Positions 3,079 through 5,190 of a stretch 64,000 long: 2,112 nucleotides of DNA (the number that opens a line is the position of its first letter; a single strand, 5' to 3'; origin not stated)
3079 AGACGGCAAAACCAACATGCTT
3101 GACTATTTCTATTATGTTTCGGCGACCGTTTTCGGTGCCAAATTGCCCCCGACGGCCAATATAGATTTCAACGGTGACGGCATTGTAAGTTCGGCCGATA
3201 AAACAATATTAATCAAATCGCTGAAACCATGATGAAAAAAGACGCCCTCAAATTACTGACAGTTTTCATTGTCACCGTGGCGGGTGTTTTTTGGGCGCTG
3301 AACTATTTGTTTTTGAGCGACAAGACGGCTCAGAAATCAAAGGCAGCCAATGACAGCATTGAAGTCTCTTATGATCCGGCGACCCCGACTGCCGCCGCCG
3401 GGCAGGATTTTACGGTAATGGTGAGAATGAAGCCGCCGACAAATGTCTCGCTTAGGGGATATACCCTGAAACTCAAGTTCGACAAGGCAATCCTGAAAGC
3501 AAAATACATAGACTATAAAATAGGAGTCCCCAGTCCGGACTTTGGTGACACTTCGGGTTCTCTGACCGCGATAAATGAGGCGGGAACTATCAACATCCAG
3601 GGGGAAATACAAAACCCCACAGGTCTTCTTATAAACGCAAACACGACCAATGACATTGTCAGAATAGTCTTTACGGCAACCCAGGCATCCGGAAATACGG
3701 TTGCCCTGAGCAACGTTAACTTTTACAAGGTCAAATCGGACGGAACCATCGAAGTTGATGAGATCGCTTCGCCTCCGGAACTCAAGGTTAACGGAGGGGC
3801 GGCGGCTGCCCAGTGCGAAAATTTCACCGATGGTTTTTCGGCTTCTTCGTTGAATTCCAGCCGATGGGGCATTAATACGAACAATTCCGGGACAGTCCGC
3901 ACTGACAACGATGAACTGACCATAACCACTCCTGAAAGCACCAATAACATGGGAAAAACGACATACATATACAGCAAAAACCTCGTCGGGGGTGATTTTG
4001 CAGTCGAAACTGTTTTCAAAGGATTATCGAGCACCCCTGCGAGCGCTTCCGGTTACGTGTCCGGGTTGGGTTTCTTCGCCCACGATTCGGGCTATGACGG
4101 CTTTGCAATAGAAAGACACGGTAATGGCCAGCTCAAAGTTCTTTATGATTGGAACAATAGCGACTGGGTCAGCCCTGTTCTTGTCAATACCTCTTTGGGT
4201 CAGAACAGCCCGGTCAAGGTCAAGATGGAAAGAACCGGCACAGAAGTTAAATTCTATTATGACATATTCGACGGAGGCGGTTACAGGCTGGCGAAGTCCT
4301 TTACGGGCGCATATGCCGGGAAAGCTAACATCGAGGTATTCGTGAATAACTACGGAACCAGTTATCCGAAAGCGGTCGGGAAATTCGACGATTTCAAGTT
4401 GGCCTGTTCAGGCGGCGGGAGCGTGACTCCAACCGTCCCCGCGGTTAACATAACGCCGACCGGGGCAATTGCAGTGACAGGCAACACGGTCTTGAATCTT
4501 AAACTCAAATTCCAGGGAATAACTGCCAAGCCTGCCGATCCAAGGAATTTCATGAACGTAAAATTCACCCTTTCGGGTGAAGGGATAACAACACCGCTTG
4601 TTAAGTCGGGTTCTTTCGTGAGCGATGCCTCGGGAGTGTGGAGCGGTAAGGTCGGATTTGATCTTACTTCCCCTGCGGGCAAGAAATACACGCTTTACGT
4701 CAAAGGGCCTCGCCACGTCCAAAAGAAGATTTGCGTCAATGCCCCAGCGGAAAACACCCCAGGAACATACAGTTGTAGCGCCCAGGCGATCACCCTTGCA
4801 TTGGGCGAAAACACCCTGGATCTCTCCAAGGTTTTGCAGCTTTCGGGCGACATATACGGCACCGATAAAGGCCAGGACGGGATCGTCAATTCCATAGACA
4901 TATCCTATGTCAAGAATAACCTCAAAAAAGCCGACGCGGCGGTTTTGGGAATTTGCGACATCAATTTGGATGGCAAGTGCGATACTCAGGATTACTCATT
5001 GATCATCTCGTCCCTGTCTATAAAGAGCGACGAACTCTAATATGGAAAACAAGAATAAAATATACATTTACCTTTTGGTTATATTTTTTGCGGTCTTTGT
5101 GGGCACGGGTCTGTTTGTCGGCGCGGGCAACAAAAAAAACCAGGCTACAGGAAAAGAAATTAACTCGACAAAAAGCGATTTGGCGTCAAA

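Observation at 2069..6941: Translationally coupled cohesin/dockerin/LPXTG operon: a possible self-assembling cell-surface scaffold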

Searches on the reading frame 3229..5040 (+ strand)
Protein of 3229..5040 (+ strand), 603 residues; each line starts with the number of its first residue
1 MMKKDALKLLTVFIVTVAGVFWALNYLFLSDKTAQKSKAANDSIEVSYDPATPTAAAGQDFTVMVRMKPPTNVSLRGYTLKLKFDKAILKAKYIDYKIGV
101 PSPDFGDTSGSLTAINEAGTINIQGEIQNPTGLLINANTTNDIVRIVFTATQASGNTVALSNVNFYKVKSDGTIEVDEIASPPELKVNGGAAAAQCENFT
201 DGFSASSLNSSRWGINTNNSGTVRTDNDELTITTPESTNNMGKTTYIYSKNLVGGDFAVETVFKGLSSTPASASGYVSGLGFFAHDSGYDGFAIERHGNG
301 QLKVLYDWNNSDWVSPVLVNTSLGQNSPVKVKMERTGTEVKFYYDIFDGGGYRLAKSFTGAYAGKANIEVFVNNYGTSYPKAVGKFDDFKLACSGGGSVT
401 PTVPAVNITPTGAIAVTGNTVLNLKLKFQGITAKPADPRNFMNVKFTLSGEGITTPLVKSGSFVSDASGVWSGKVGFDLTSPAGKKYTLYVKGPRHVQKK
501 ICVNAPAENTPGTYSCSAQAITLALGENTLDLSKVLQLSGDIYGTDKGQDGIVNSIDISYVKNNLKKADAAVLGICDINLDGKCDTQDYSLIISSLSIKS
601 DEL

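Call 3: search_protein_families(library=pfam, proteins=[window:3229-5040:+], max_evalue=1)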
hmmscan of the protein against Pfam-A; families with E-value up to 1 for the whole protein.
window:3229-5040:+ (603 aa): 3 families
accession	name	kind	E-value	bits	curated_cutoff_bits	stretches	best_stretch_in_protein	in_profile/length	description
PF00404.24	Dockerin_1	-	4.3e-06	27.3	22.9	1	549-596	6-56/57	Dockerin type I domain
PF00963.24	Cohesin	-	1.1e-05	26.2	24.1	1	52-176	7-125/139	Cohesin domain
PF13473.12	Cupredoxin_1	-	0.023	15.1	27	1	23-90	4-72/104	Cupredoxin-like domain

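Call 11: find_homologous_proteins(query=window:3229-5040:+, max_evalue=0.001)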
Query window:3229-5040:+ (603 aa): 27 proteins with E <= 0.001 among 8000 candidates.
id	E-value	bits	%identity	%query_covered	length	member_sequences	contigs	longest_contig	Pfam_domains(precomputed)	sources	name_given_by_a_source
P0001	0.0e+0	1342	100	100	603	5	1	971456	PF00404.25,PF00963.25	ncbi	ncbi:MAG: dockerin type I domain-containing protein [Patescibacteria group bacterium]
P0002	1.1e-255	868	65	100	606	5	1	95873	PF00404.25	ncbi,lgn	-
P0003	6.0e-253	859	63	100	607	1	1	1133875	PF00404.25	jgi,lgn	jgi:hypothetical protein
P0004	1.3e-249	848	63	100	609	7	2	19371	PF00404.25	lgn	-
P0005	2.2e-247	841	63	100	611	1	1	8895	PF00404.25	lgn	-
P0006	3.5e-209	714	56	100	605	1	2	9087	PF00404.25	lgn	-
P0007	1.4e-206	706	55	100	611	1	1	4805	PF00404.25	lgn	-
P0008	7.0e-206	704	57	100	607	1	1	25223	PF00404.25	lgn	-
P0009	2.6e-174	599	49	100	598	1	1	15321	PF00404.25,PF00963.25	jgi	-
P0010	3.9e-163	562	47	100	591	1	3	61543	PF00404.25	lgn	-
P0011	1.3e-162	561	67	62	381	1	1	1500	PF00404.25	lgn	-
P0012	2.3e-154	533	43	100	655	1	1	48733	PF00404.25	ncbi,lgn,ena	-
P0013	6.4e-152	525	47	100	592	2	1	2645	PF07081.19,PF00404.25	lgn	-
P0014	4.9e-149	516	45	100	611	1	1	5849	PF00404.25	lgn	-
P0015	6.4e-147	509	47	97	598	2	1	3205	PF00404.25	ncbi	-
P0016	1.9e-133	464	67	37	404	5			PF00404.25,PF00963.25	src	-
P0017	5.4e-126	440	49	74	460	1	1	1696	PF00404.25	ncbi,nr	ncbi:MAG: dockerin type I domain-containing protein, partial [Methylococcales bacterium]|nr:dockerin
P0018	4.6e-117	410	76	31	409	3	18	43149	PF00404.25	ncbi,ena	-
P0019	1.1e-113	399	40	100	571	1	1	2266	PF00404.25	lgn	-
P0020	2.9e-113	398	36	100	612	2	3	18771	PF00404.25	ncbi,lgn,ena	-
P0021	1.3e-106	376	39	100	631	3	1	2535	PF00404.25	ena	-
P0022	4.0e-99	351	38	100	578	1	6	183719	PF00404.25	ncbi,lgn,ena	ncbi:MAG: dockerin type I domain-containing protein [Patescibacteria group bacterium]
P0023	9.9e-99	350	42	47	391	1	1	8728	PF00404.25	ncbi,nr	ncbi:MAG: dockerin type I domain-containing protein [Candidatus Roizmanbacteria bacterium]|nr:docker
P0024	3.1e-80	289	49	35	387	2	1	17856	PF00404.25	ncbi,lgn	-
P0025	2.4e-58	216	47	30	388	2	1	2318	-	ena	-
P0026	1.8e-47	181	40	49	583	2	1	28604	PF00404.25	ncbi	-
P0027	4.5e-37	146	43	34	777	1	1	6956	PF02868.22,PF00404.25,PF01447.25,PF07504.20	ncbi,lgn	-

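Call 12: find_encoding_contigs(protein=P0003, flank=10000, max_places=2)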
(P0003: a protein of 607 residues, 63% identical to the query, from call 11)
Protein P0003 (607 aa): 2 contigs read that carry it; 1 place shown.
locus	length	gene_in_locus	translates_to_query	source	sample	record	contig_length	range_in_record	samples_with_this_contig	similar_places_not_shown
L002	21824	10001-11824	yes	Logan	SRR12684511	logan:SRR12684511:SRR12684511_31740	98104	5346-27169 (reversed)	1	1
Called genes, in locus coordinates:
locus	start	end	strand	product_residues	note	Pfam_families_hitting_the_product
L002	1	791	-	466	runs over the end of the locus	-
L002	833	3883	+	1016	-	-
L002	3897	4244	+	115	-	-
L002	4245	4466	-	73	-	PF12728:HTH_17, PF00376:MerR, PF13411:MerR_1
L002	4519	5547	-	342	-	-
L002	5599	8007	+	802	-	-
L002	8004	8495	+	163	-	-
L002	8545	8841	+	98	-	-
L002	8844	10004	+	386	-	PF00404:Dockerin_1 (weak)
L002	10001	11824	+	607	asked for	PF00404:Dockerin_1 (weak)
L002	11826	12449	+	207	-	-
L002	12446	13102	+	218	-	PF00963:Cohesin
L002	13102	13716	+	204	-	PF16656:Pur_ac_phosph_N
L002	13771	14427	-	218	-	PF02163:Peptidase_M50 (weak)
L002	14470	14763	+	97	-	PF00830:Ribosomal_L28 (weak)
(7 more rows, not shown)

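Call 13: find_encoding_contigs(protein=P0012, flank=10000, max_places=2)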
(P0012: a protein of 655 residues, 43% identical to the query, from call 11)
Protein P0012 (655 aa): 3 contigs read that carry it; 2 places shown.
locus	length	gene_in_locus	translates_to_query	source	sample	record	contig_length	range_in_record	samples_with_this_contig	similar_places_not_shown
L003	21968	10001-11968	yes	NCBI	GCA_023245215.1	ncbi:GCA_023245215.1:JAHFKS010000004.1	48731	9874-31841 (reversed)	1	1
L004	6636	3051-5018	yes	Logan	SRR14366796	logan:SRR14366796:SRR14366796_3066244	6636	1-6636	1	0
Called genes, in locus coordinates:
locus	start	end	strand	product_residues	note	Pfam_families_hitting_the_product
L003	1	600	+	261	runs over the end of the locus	PF16285:DUF4931_N (faint), PF01087:GalP_UDP_transf (weak)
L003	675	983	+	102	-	-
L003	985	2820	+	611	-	-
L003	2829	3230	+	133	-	-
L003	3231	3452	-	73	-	PF12728:HTH_17, PF00376:MerR, PF13411:MerR_1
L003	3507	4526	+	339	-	-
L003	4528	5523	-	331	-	-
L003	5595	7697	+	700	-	-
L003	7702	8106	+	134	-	-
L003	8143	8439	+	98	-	-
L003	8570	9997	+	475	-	PF00404:Dockerin_1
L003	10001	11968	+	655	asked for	PF00404:Dockerin_1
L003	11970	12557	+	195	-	-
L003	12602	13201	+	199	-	PF00963:Cohesin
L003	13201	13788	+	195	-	PF16656:Pur_ac_phosph_N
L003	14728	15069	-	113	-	PF00404:Dockerin_1 (weak)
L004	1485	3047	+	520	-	PF01079:Hint, PF05203:Hom_end_hint, PF00404:Dockerin_1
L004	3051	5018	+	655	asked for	PF00404:Dockerin_1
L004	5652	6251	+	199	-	PF00963:Cohesin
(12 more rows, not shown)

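Call 14: find_encoding_contigs(protein=P0022, flank=10000, max_places=2)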
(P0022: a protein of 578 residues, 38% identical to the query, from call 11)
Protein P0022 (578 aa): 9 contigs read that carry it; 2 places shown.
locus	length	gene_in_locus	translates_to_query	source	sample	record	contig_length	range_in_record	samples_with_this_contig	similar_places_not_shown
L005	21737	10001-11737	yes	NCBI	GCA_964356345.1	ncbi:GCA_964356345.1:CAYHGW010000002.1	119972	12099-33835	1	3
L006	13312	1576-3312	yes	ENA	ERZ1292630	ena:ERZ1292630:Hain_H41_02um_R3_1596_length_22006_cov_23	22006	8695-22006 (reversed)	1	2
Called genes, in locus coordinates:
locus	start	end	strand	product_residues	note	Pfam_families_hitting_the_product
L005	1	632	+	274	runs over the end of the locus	PF01087:GalP_UDP_transf (weak)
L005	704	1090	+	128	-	PF05635:23S_rRNA_IVP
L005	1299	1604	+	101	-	-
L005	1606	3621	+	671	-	-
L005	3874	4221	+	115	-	-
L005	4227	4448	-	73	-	PF12728:HTH_17, PF00376:MerR, PF13411:MerR_1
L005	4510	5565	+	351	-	-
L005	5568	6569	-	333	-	-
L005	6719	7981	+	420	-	-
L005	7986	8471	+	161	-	-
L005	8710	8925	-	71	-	-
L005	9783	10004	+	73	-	-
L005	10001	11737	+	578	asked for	PF00404:Dockerin_1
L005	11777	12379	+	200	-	-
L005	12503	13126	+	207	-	PF00963:Cohesin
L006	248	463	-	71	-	-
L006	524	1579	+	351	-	PF00395:SLH (faint)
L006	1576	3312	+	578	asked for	PF00404:Dockerin_1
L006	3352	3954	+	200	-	-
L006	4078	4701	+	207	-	PF00963:Cohesin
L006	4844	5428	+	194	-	PF16656:Pur_ac_phosph_N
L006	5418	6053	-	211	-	PF02163:Peptidase_M50 (weak)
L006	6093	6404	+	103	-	PF00830:Ribosomal_L28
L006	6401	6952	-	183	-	PF01327:Pep_deformylase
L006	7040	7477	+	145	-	-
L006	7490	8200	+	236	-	-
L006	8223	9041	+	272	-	PF00535:Glycos_transf_2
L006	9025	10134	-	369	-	PF01926:MMR_HSR1, PF02421:FeoB_N, PF06071:YchF-GTPase_C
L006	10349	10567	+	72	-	PF12844:HTH_19 (weak), PF13560:HTH_31, PF01381:HTH_3, PF13443:HTH_26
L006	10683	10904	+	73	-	PF13560:HTH_31, PF12844:HTH_19 (weak), PF01381:HTH_3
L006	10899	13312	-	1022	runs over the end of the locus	-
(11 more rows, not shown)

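Call 28: search_protein_families(library=ncbifam, proteins=[window:3229-5040:+], max_evalue=1)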
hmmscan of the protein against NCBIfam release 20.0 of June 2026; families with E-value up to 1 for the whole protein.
window:3229-5040:+ (603 aa): 0 families

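Call 45: search_solved_structures(query=A5, max_evalue=1)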
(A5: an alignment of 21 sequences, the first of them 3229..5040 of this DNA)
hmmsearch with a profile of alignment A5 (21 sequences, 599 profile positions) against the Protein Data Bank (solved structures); distinct sequences matched with E-value up to 1: 21.
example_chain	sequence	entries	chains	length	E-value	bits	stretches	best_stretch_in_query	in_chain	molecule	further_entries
3ul4_B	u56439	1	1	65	2.5e-05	26.7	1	536-584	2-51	Cellulosome enzyme, dockerin type I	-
2vn5_B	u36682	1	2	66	0.00062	22.1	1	538-587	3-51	ENDOGLUCANASE A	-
5lxv_B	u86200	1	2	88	0.00064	22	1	534-584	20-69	Carbohydrate-binding protein WP_009985128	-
2vn6_B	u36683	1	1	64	0.00086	21.6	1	538-587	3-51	ENDOGLUCANASE A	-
1clc_A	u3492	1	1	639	0.0018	20.5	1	537-587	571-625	ENDOGLUCANASE CELD; EC: 3.2.1.4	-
4fl4_A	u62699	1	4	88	0.0027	19.9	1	539-590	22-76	Glycoside hydrolase family 9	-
4cj0_A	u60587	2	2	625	0.0036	19.6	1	537-587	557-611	ENDOGLUCANASE D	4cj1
6kg9_A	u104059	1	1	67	0.0052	19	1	538-586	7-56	And cellulose-binding endoglucanase family 9 CelL ortholog dockerin domain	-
5nrm_B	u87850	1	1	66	0.015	17.5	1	540-588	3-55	DocCel5: Type I dockerin repeat domain from A. cellulolyticus family 5 endoglucanase WP_01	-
6kge_D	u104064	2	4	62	0.015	17.5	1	538-585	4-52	And cellulose-binding endoglucanase family 9 CelL ortholog dockerin domain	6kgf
2y3n_B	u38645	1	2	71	0.017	17.3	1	536-589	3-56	CELLULOSOMAL FAMILY-48 PROCESSIVE GLYCOSIDE HYDROLASE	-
6kgc_B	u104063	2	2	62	0.018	17.2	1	538-585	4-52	And cellulose-binding endoglucanase family 9 CelL ortholog dockerin domain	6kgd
1daq_A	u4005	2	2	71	0.044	16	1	537-586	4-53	ENDOGLUCANASE SS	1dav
2mte_A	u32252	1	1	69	0.044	16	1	537-586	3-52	Cellulose 1,4-beta-cellobiosidase (reducing end) CelS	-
5k39_B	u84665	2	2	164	0.047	15.9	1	535-589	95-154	Dockerin module from a protein of unknown function | Ig domain protein group 2 domain protein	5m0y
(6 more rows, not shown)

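Call 47: predict_structure(alignment_id=A7)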
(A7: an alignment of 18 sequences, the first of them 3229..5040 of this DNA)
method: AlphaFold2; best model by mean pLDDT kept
length: 603 residues; sequences in the alignment: 18
mean_pLDDT: 73.7   pTM: 0.43
mean pLDDT of the five models: 73.7, 72.6, 70.7, 70.4, 68.4
residues with pLDDT >= 90: 91; 70-90: 332; 50-70: 94; < 50: 86
segments of 3 or more residues with pLDDT < 50: 30-41, 308-313, 395-412, 503-518, 536-556, 597-603
pLDDT, mean of each block of 10 residues (from residue 1): 66 78 57 36 80 81 91 89 85 86 56 77 85 88 91 78 86 81 77 66 85 87 89 89 90 86 91 88 69 87 70 62 81 83 77 79 83 87 94 51 25 68 79 75 78 80 84 87 77 57 43 44 81 54 38 45 70 67 71 52 30
secondary structure, 60 per line:
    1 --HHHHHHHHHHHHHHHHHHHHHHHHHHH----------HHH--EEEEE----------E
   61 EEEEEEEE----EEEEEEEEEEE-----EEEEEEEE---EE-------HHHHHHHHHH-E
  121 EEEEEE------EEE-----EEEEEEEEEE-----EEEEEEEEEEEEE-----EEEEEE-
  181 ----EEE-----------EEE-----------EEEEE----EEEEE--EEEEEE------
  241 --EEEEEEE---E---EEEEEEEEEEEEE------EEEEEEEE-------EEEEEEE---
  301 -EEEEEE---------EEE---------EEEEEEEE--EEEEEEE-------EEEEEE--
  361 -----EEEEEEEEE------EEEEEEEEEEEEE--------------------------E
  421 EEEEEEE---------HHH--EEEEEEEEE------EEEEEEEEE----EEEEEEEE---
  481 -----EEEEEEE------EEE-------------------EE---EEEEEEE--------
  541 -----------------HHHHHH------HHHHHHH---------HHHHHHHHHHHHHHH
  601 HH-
elements in order: H3-29 E45-49 E60-68 E73-83 E89-96 H109-118 E120-126 E133-135 E141-150 E156-168 E174-179 E185-187 E199-201 E213-217 E222-226 E229-234 E243-249 E257-269 E276-283 E291-297 E302-307 E317-319 E329-336 E339-345 E353-358 E366-374 E381-393 E420-427 E442-450 E457-465 E470-477 E486-492 E499-501 E526-532 H558-563 H570-576 H586-602

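Call 51: fold_search(model_id=the predicted structure, library=pdb)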
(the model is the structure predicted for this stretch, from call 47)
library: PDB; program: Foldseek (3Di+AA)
matches with E <= 10: 1901; with E <= 0.001: 214
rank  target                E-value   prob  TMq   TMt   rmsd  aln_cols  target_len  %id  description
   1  8jp7_A                2.7e-08  1.00  0.25  0.42   6.0       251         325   12  Cryo-EM structure of the head region of full-length ERGIC-53 with MCFD2 (Substate B) (released 2024-04-17)
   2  5z5d                  5.1e-08  1.00  0.25  0.29  12.0       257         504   16  Crystal structure of a thermostable glycoside hydrolase family 43 {beta}-1,4-xylosidase from Geobacillus thermoleovorans (released 2018-04-25)
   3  1byh_A                1.3e-07  1.00  0.26  0.66   4.3       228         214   15  MOLECULAR AND ACTIVE-SITE STRUCTURE OF A BACILLUS (1-3,1-4)-BETA-GLUCANASE (released 1993-10-31)
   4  8jp4_B                1.4e-07  1.00  0.25  0.43   6.5       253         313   12  Cryo-EM structure of the head region of full-length ERGIC-53 with MCFD2 (form A) (released 2024-04-17)
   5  8zdp_v                2.1e-07  1.00  0.24  0.20  16.3       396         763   12  Cryo-EM structure of Mycobacteriophage Douge Central fiber (gp20) (released 2025-06-25)
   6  8zdq_v                2.1e-07  1.00  0.24  0.17  16.3       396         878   12  Cryo-EM structure of Mycobacteriophage Douge complete baseplate (gp13, gp17, gp23, gp16, gp18 and gp20) (released 2025-06-25)
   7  3a4u_A                3.7e-07  1.00  0.23  0.51   6.7       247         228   11  Crystal structure of MCFD2 in complex with carbohydrate recognition domain of ERGIC-53 (released 2010-01-05)
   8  1lec_A                3.9e-07  1.00  0.24  0.53   6.0       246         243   13  STRUCTURES OF THE LECTIN IV OF GRIFFONIA SIMPLICIFOLIA AND ITS COMPLEX WITH THE LEWIS B HUMAN BLOOD GROUP DETERMINANT  (released 1994-01-31)
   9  4gkx_A                5.9e-07  1.00  0.24  0.56   5.5       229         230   10  Crystal structure of a carbohydrate-binding domain (released 2013-06-05)
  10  8zdo_a                6.2e-07  1.00  0.24  0.42  17.2       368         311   11  Cryo-EM structure of Mycobacteriophage Douge baseplate (gp13, gp17, gp23, gp16, gp18 and gp20) (released 2025-06-25)
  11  5t7p_B                6.6e-07  1.00  0.23  0.52   5.9       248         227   11  Crystal structure of Pisum arvense lectin (PAL) complexed with X-Man (released 2017-08-09)
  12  5t50_A                6.9e-07  1.00  0.23  0.52   6.0       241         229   12  LIGAND-FREE LECTIN FROM BAUHINIA FORFICATA (released 2016-12-28)
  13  8jp4_A                7.7e-07  1.00  0.25  0.43   5.7       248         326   12  Cryo-EM structure of the head region of full-length ERGIC-53 with MCFD2 (form A) (released 2024-04-17)
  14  2gn3_A                8.5e-07  1.00  0.24  0.55   5.7       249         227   14  Metal-free (apo-PAL) in complex with alpha-D-Met-Man (released 2006-07-25)
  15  5t7p_A                9.0e-07  1.00  0.23  0.52   5.9       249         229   12  Crystal structure of Pisum arvense lectin (PAL) complexed with X-Man (released 2017-08-09)
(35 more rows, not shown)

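Call 54: find_encoding_contigs(protein=P0001, flank=10000, max_places=3)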
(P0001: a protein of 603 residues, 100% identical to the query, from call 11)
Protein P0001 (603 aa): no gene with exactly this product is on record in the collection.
